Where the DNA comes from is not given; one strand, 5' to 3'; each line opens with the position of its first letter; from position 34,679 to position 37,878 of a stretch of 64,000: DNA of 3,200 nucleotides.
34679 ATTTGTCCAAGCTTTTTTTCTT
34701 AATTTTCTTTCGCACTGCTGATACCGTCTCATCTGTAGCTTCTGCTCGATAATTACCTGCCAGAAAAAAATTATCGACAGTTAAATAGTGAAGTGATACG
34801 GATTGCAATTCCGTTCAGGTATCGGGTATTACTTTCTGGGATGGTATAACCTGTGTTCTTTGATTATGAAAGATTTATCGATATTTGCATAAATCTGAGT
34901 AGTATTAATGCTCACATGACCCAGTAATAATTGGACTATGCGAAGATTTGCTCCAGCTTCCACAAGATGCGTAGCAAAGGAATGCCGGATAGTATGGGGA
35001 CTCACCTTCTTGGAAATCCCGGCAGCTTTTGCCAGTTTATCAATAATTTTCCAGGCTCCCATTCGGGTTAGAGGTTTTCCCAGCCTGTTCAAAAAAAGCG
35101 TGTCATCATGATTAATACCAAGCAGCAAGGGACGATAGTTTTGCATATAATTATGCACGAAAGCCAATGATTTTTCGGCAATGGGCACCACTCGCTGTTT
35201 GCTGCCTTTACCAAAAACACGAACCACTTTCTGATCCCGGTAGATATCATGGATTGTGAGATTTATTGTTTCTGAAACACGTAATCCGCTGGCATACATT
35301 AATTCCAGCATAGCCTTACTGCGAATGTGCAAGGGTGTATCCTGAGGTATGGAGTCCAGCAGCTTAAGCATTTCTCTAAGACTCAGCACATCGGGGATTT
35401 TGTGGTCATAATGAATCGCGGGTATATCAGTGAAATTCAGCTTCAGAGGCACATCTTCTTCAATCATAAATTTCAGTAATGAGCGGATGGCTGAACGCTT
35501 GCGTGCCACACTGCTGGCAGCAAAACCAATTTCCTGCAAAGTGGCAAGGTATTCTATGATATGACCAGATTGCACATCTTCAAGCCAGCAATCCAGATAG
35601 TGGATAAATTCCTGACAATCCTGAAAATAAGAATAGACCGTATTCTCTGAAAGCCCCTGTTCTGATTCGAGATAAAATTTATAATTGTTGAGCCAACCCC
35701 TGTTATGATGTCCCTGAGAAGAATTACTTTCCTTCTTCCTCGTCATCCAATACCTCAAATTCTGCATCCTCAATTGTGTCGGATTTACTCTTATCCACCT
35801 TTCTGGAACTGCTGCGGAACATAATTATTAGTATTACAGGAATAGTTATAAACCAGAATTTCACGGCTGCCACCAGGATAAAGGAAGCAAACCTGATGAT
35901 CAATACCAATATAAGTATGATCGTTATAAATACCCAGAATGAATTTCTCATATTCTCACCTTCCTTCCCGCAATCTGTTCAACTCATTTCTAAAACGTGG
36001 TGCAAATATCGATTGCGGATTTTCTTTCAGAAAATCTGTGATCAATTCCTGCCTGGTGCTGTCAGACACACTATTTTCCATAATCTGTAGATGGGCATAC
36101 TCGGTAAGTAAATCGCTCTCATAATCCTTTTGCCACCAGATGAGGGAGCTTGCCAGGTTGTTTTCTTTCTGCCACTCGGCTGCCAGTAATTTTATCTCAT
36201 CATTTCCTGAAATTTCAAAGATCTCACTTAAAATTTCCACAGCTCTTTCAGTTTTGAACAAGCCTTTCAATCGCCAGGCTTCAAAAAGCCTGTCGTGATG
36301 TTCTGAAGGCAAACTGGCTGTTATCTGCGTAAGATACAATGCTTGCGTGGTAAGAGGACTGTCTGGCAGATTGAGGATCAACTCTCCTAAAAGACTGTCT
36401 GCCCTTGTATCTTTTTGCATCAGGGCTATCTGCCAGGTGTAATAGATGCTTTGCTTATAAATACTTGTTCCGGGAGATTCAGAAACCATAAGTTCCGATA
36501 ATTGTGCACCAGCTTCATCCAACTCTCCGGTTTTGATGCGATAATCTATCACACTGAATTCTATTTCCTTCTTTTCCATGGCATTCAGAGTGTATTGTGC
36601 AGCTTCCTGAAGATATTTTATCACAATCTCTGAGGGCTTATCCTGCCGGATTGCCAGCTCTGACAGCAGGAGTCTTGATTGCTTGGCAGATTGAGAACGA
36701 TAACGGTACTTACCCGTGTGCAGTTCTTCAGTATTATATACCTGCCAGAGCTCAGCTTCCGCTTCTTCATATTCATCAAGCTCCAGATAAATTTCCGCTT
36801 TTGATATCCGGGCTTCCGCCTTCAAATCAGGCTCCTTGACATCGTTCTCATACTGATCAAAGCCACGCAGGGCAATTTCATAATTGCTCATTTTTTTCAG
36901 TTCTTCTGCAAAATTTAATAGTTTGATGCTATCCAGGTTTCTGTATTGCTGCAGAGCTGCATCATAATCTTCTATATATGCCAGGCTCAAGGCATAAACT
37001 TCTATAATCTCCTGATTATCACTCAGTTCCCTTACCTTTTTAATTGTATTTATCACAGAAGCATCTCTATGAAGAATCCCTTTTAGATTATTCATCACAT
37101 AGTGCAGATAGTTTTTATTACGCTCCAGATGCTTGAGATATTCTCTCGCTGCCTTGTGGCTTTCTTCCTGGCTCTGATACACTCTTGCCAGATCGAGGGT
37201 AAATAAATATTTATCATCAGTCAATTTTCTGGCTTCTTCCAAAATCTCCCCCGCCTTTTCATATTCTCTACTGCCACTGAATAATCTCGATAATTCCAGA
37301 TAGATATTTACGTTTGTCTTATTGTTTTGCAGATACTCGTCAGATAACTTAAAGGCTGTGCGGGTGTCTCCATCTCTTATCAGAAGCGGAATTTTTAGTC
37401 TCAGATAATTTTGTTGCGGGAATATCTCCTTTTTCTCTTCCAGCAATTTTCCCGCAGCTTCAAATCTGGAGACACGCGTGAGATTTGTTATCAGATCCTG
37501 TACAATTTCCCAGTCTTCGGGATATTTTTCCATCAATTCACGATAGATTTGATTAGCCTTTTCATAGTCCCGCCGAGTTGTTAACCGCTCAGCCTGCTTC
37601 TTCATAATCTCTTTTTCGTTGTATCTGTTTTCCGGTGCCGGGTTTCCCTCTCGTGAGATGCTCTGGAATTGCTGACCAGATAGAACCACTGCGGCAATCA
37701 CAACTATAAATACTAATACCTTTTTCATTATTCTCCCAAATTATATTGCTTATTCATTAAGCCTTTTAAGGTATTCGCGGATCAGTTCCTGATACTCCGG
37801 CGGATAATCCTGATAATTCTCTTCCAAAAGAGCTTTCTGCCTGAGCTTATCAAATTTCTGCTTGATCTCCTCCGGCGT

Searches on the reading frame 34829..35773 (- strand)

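Call 59: search_protein_families(library=ncbifam, proteins=[window:34829-35773:-], max_evalue=0.0001)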
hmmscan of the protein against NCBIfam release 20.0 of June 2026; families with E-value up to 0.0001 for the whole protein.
window:34829-35773:- (314 aa): 12 families
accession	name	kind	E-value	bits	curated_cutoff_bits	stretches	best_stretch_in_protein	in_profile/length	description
TIGR02225.1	recomb_XerD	equivalog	6.8e-93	311.2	329.6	1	30-313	2-289/290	site-specific tyrosine recombinase XerD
NF001399.0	PRK00283.1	subfamily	8e-87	291.2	279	1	28-314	9-299/300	tyrosine recombinase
TIGR02224.1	recomb_XerC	equivalog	1.9e-76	257.3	335.15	1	30-314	2-293/295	tyrosine recombinase XerC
NF040815.2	recomb_XerA_Arch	equivalog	1.9e-62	211.2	220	1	29-301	1-257/263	site-specific tyrosine recombinase/integron integrase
NF002331.0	PRK01287.1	subfamily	2.9e-46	158.1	371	1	85-312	96-326/365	site-specific tyrosine recombinase XerC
TIGR02249.1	integrase_gron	subfamily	1.7e-36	126.2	265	2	245-298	247-300/315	integron integrase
NF003462.0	PRK05084.1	equivalog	7.6e-31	107.1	267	1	150-300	195-346/360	tyrosine recombinase XerS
NF011946.0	PRK15417.1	equivalog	3.1e-19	69.3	435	2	247-300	264-317/337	integron integrase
NF007370.0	PRK09870.1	subfamily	1.2e-16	61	221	1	129-297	12-178/200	tyrosine-type DNA invertase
NF007371.0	PRK09871.1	subfamily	1.2e-15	57.6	222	1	151-296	27-172/198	tyrosine-type DNA invertase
NF002685.0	PRK02436.1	equivalog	6.7e-11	42.5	178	1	33-293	7-241/245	site-specific tyrosine recombinase XerD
NF040693.1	recomb_GmtY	equivalog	3.5e-10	39.7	340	0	257-303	391-437/441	gamma-mobile-trio recombinase GmtY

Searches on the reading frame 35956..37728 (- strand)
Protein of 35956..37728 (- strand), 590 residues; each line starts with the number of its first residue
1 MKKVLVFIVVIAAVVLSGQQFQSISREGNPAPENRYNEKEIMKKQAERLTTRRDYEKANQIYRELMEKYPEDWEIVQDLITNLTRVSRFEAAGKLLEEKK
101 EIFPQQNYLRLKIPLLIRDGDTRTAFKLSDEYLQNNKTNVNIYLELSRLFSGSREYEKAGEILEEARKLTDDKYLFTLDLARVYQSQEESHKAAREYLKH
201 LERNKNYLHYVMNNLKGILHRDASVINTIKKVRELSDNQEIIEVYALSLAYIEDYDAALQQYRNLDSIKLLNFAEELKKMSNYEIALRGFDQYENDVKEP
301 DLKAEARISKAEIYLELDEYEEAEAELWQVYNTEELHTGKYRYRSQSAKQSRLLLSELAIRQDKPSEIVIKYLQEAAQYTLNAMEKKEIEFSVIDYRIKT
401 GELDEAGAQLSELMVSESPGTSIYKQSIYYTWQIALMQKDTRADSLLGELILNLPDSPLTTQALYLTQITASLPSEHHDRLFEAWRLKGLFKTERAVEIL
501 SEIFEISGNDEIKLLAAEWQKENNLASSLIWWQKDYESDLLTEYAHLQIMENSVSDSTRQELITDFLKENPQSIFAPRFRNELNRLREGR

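Call 26: search_protein_families(library=pfam, proteins=[window:35956-37728:-], max_evalue=0.001)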
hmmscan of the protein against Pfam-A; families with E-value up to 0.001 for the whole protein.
window:35956-37728:- (590 aa): 5 families
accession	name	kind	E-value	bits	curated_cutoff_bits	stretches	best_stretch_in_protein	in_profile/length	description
PF14559.12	TPR_19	-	8.8e-15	55.2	25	0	116-172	1-57/68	Tetratricopeptide repeat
PF13428.12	TPR_14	-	1.3e-07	32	23.5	0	46-79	8-41/44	Tetratricopeptide repeat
PF25064.1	ARM_TT21_5th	-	9.1e-05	23.2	27.8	1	50-104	12-66/117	TT21 fifth ARM repeats domain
PF13432.12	TPR_16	-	0.00039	21.2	32.7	0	273-325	3-52/65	Tetratricopeptide repeat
PF23914.1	TPR_CcmH_CycH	-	0.00084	19.7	42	0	133-204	43-116/158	Cytochrome c-type biogenesis protein H TPR domain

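Call 59: search_protein_families(library=ncbifam, proteins=[window:35956-37728:-], max_evalue=0.0001)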
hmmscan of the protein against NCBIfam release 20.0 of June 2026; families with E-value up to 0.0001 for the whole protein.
window:35956-37728:- (590 aa): 3 families
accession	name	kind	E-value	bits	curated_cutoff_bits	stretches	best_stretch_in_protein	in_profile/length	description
TIGR02917.1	PEP_TPR_lipo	equivalog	1.4e-10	39.7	312.2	1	53-265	513-729/899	XrtA/PEP-CTERM system TPR-repeat protein PrsT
NF040959.1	MamA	equivalog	2.1e-07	30.6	200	1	39-200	37-198/204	magnetosome protein MamA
TIGR02795.1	tol_pal_ybgF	equivalog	3.7e-05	24.3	90.1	0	274-334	9-69/119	tol-pal system protein YbgF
